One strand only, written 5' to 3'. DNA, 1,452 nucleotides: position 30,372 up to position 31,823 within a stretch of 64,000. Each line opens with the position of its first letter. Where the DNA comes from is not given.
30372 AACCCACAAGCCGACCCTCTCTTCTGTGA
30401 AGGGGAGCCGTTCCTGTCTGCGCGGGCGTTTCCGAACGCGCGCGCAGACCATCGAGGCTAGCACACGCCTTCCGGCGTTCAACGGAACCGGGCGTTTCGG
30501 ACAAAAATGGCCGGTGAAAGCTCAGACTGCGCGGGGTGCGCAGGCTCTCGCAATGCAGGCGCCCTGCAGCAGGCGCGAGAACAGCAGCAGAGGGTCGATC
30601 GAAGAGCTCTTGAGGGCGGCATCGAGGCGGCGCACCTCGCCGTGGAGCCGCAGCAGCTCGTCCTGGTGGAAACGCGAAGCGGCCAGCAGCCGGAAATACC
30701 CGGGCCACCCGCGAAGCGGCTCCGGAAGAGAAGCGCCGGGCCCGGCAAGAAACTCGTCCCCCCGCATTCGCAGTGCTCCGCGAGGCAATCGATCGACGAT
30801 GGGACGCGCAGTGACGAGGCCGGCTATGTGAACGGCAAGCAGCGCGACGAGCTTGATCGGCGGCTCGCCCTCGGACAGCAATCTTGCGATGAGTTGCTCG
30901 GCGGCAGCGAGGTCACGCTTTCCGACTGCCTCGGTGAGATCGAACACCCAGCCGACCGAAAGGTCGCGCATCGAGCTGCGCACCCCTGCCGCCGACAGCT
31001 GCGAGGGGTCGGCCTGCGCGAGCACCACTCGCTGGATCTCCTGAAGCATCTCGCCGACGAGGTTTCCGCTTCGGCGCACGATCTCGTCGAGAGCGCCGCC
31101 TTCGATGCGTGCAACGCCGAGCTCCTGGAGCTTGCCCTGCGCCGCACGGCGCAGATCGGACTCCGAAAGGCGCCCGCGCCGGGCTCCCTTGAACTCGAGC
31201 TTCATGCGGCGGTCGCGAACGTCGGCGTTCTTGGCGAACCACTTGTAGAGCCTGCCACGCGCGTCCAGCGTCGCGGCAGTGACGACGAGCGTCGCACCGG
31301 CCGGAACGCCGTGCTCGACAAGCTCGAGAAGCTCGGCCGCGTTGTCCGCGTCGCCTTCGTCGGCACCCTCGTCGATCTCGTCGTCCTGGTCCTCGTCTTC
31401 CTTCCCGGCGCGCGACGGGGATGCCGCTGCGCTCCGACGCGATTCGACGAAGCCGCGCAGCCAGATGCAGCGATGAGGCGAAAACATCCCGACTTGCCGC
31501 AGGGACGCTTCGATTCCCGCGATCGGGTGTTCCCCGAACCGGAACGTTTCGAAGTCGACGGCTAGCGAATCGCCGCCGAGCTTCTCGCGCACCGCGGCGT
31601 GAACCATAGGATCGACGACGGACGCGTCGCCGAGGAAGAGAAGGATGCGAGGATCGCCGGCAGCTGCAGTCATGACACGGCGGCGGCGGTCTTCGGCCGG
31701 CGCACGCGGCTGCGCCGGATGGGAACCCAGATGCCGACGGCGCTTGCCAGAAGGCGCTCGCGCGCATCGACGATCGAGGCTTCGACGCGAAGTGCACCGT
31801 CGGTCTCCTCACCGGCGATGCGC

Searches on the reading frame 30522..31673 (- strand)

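Call 10: search_protein_families(library=ncbifam, proteins=[window:30522-31673:-])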
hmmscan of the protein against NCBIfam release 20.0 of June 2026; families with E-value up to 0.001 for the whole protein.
window:30522-31673:- (383 aa): 1 family
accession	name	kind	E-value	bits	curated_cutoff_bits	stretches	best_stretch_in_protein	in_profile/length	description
TIGR01128.2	holA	equivalog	2e-25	89.8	80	1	25-287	16-243/316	DNA polymerase III subunit delta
